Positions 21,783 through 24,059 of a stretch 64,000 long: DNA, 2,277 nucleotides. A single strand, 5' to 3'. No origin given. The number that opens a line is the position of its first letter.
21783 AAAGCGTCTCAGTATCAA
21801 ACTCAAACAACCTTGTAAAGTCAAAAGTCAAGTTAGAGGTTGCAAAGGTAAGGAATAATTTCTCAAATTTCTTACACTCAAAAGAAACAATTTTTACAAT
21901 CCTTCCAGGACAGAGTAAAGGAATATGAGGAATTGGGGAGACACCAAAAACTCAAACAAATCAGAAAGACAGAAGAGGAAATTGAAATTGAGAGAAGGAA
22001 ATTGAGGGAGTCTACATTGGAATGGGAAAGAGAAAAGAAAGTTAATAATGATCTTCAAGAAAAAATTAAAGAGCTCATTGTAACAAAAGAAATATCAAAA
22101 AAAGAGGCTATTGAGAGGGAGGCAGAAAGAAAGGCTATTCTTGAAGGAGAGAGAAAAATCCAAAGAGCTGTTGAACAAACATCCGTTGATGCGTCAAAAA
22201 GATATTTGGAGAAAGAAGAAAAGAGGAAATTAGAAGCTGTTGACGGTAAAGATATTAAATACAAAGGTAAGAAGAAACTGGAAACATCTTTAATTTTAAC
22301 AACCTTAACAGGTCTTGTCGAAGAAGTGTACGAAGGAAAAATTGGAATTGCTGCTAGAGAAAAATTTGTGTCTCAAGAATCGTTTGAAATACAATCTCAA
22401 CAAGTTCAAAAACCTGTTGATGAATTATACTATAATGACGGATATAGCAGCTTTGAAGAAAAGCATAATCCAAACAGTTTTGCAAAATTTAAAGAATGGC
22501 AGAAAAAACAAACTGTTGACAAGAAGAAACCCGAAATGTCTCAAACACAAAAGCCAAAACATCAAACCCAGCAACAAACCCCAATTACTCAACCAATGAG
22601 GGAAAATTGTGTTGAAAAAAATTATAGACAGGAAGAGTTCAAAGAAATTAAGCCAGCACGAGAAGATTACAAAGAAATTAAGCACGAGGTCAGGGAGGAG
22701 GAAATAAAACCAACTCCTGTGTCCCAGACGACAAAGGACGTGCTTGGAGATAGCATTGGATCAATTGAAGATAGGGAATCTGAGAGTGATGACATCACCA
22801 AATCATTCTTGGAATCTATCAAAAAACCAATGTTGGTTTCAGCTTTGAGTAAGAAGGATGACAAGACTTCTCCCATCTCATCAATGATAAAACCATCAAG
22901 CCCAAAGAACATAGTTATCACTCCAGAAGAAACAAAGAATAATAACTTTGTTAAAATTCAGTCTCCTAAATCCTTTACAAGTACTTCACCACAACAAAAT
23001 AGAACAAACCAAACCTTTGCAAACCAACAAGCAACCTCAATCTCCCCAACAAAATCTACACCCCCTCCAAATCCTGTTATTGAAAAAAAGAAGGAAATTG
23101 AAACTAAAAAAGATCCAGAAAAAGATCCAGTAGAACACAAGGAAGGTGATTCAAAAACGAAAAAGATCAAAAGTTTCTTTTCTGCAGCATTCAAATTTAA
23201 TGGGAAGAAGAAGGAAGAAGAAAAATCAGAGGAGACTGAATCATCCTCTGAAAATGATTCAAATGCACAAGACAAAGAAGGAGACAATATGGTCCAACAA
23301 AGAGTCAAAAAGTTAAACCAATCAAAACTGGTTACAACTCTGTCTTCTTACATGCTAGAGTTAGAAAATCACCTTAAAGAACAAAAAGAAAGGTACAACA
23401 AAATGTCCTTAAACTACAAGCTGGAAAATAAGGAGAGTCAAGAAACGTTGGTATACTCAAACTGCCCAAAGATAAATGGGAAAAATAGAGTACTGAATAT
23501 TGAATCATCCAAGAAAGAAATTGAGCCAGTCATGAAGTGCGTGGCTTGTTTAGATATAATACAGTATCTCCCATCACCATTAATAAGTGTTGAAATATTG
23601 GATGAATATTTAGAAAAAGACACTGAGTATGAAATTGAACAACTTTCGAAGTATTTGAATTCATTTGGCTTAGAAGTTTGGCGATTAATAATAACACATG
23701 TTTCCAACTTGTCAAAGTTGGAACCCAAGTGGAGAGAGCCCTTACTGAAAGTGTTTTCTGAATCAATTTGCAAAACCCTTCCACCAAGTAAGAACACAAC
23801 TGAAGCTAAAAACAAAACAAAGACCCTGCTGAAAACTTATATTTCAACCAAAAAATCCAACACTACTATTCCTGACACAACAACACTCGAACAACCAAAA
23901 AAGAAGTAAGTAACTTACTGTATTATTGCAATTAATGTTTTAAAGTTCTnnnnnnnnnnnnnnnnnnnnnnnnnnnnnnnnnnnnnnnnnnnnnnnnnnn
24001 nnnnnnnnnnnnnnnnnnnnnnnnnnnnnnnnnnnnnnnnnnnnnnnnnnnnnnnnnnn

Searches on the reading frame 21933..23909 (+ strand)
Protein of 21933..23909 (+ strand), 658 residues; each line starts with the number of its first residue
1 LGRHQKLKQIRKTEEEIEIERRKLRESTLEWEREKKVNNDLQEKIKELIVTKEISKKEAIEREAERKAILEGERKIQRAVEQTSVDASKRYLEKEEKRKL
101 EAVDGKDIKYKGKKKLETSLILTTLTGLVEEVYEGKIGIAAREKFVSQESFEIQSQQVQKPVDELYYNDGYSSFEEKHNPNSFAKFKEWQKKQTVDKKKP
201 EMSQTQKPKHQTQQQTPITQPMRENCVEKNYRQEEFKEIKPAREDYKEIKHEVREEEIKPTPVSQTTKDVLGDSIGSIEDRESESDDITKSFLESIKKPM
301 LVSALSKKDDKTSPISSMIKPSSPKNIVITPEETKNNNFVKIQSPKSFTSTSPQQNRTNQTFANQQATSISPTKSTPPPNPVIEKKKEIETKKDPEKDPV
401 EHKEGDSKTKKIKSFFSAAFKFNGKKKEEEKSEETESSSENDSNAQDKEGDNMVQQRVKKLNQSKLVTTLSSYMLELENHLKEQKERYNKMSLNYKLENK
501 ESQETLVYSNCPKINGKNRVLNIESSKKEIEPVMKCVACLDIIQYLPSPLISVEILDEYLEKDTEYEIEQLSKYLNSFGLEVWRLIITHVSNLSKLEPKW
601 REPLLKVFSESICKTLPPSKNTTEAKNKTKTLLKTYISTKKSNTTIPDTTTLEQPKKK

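Call 6: search_protein_families(library=pfam, proteins=[window:21933-23909:+])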
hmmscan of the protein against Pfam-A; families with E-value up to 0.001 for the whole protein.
window:21933-23909:+ (658 aa): 0 families

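Call 15: search_solved_structures(query=window:21933-23909:+, max_evalue=1)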
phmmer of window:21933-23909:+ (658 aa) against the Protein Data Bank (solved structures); distinct sequences matched with E-value up to 1: 0.

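Call 16: search_protein_families(library=pfam, proteins=[window:21933-23909:+], max_evalue=1)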
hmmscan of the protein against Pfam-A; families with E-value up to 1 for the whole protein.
window:21933-23909:+ (658 aa): 1 family
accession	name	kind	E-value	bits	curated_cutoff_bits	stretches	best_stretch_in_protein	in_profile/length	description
PF18262.7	PhetRS_B1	-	0.23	12.2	26.8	0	551-583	6-36/83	Phe-tRNA synthetase beta subunit B1 domain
